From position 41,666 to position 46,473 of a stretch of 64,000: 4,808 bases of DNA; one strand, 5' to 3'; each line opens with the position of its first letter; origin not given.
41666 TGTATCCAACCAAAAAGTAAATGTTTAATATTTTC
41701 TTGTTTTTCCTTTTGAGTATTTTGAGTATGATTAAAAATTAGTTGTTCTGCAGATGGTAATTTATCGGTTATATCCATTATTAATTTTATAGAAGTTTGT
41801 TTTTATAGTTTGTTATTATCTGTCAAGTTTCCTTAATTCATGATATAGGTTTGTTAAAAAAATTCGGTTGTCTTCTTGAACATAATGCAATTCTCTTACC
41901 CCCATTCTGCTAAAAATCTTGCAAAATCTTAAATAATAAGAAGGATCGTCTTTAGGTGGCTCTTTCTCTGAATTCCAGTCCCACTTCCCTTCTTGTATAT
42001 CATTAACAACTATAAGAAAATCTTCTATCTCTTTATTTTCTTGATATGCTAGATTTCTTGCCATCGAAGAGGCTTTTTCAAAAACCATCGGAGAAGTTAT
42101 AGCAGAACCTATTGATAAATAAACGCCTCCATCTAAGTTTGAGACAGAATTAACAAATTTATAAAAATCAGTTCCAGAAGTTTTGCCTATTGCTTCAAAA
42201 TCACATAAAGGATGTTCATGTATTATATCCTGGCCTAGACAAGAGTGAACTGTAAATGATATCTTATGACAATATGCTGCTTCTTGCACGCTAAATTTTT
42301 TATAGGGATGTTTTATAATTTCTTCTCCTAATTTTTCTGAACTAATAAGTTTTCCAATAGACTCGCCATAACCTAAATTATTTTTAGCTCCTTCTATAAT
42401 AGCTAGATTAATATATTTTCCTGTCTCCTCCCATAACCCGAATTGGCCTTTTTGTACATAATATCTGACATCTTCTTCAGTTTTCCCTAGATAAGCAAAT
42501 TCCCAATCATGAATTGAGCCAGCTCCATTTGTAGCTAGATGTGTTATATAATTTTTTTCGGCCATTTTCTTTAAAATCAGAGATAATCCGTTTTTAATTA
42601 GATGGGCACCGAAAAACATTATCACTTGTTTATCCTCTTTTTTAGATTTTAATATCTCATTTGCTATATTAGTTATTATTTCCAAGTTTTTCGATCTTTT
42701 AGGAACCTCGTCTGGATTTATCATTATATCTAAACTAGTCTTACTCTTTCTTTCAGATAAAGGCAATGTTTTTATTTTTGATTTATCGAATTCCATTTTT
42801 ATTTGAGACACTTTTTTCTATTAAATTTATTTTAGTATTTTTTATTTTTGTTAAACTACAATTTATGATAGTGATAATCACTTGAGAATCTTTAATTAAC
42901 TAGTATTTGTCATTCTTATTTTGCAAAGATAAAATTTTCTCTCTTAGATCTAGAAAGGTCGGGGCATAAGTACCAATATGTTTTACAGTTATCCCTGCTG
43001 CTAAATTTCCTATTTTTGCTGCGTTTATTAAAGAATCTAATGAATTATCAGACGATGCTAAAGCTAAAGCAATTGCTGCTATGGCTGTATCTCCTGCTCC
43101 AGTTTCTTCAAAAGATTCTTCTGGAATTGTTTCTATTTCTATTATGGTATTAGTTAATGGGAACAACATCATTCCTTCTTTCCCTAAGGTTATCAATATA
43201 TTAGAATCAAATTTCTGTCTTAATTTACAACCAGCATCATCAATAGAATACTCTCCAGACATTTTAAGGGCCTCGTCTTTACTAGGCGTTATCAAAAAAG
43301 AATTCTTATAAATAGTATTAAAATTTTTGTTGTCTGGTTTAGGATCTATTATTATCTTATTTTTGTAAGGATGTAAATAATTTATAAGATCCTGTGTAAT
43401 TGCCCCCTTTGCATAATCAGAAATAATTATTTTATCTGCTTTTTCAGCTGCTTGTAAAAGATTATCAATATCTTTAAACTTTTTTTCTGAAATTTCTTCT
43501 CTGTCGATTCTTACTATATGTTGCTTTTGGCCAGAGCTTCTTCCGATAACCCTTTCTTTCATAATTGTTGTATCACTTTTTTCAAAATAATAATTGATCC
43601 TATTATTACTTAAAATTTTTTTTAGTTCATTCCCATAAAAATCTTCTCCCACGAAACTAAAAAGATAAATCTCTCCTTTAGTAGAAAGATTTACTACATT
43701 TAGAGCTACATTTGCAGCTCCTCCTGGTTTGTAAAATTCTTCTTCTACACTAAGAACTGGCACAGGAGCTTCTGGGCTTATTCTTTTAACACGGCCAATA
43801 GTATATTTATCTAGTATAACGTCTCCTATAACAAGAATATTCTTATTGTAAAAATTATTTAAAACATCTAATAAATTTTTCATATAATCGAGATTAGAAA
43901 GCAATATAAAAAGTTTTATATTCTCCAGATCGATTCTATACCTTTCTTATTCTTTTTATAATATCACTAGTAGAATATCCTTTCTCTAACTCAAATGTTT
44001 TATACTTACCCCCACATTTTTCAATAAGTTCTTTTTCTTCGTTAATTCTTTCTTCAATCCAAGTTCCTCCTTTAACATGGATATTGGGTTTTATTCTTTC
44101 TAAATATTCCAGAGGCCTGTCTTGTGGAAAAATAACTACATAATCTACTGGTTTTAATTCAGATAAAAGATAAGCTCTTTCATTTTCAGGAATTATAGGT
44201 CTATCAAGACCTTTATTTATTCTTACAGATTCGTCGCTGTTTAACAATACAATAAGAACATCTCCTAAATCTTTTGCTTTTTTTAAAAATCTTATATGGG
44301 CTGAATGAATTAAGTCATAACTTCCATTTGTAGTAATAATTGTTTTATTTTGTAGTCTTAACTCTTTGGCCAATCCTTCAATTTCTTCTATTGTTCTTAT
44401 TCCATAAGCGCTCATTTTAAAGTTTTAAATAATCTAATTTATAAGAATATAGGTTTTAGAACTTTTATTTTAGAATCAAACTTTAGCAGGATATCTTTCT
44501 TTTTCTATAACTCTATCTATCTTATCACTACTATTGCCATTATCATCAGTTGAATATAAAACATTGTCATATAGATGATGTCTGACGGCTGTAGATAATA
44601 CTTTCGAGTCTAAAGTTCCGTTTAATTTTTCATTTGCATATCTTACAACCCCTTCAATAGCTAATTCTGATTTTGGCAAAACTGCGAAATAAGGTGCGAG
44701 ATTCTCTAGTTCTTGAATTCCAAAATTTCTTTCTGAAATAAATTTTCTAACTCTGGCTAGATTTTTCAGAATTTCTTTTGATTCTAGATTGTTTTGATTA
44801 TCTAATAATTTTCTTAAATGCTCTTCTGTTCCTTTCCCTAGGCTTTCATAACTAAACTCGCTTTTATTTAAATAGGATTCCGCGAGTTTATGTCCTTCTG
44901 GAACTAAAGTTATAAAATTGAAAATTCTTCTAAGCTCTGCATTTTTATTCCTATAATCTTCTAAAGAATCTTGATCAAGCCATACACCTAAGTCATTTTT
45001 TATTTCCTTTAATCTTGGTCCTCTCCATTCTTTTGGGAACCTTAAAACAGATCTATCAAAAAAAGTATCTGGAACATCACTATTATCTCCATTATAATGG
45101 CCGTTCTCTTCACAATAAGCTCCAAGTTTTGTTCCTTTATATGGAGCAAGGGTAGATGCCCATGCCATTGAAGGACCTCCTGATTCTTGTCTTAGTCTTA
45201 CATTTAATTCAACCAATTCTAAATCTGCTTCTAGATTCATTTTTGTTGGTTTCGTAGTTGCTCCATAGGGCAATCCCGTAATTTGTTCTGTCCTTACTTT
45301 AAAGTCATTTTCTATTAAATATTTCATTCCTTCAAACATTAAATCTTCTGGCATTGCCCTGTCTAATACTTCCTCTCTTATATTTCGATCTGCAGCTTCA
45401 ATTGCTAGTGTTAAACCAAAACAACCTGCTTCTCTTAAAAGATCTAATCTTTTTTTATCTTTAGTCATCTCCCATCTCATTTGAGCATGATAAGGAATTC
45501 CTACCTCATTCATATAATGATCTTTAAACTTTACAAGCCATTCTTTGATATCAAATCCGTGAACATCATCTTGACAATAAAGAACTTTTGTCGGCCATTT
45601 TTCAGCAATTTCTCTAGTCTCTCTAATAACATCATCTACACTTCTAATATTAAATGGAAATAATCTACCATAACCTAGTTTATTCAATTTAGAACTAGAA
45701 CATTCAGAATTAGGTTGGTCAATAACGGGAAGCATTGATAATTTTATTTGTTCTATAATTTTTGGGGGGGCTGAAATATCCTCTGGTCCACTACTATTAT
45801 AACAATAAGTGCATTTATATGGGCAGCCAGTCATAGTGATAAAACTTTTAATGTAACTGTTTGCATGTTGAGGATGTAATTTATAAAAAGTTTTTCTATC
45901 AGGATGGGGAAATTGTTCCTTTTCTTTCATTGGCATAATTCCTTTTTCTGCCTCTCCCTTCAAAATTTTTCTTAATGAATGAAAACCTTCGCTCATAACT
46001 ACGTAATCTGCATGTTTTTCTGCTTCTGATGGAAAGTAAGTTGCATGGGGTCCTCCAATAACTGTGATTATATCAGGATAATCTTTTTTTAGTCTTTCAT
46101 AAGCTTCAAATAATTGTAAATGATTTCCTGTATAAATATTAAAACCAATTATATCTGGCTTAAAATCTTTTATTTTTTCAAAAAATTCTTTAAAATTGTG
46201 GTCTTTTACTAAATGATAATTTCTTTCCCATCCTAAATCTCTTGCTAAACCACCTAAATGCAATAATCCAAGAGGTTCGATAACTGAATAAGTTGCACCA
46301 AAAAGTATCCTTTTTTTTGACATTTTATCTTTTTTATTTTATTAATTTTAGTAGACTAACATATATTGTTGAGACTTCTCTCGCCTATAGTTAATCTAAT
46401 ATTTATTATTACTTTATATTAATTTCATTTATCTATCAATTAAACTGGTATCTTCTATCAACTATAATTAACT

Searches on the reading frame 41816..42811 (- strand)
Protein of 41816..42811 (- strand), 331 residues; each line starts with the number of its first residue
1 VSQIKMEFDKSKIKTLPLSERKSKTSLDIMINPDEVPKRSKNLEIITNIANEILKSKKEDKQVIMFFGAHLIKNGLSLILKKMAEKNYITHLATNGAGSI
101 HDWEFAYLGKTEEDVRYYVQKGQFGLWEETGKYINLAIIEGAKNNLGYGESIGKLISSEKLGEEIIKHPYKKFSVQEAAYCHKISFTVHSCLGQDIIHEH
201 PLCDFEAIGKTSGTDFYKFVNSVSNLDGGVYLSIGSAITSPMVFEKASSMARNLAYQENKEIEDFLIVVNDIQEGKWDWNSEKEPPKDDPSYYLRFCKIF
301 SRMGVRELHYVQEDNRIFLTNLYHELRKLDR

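Call 71: search_protein_families(library=pfam, max_evalue=0.001, proteins=[window:41816-42811:-])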
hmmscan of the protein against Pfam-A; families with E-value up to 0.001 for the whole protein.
window:41816-42811:- (331 aa): 1 family
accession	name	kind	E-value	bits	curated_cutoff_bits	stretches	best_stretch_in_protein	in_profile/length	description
PF21570.3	ArgZ-like_C_2nd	-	0.00037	20.7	27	1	48-109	2-63/213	Arginine dihydrolase ArgZ-like, C-terminal, Rossmann fold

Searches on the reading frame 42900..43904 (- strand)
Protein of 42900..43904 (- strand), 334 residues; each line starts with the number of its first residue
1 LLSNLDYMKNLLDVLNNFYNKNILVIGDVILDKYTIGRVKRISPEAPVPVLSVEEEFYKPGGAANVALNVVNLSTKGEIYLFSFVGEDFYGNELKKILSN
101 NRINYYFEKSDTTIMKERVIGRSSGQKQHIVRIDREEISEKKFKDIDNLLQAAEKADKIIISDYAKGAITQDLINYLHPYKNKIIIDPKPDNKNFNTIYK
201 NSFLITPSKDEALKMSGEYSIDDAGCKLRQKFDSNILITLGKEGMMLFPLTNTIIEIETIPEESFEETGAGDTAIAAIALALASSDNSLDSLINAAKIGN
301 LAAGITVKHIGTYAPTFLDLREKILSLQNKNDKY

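Call 71: search_protein_families(library=pfam, max_evalue=0.001, proteins=[window:42900-43904:-])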
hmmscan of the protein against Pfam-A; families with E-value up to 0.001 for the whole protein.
window:42900-43904:- (334 aa): 1 family
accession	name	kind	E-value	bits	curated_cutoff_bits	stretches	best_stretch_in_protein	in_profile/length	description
PF00294.29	PfkB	-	5.2e-33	115.1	25.8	1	21-315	2-298/302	pfkB family carbohydrate kinase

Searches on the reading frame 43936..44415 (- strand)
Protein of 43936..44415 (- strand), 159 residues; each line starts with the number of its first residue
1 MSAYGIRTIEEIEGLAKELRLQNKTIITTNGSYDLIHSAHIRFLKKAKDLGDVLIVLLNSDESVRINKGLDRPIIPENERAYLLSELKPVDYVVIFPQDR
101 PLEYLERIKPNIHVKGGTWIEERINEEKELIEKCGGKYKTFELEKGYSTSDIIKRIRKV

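Call 71: search_protein_families(library=pfam, max_evalue=0.001, proteins=[window:43936-44415:-])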
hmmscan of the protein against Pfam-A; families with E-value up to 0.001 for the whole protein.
window:43936-44415:- (159 aa): 1 family
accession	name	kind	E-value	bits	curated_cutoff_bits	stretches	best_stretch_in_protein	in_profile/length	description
PF01467.32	CTP_transf_like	-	8.9e-19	68.5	21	1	29-155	2-133/133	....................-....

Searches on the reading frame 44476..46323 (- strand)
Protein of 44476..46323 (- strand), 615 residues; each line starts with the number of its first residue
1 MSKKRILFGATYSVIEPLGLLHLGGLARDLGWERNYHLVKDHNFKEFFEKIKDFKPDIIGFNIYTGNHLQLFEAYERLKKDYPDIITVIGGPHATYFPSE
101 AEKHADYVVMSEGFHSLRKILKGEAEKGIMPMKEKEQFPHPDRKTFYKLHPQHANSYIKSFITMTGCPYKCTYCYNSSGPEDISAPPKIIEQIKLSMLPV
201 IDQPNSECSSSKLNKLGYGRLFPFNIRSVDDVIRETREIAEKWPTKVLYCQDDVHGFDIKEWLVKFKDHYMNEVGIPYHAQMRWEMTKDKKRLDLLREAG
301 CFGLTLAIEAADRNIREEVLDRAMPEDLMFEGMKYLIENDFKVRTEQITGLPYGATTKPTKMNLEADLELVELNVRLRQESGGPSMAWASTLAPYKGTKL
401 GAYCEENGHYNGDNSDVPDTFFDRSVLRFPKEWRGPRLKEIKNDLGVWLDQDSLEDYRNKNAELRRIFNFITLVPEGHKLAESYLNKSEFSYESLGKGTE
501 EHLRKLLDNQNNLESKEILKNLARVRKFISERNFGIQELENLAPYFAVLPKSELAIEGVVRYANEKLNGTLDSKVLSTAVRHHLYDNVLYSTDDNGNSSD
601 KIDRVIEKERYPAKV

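Call 71: search_protein_families(library=pfam, max_evalue=0.001, proteins=[window:44476-46323:-])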
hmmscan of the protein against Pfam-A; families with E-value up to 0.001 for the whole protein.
window:44476-46323:- (615 aa): 2 families
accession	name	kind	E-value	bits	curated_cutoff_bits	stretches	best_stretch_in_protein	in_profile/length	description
PF02310.24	B12-binding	-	5e-18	65.5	32.1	1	6-118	3-118/121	B12 binding domain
PF04055.27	Radical_SAM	-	1.4e-12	48.5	29.5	1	162-352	2-152/166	Radical SAM superfamily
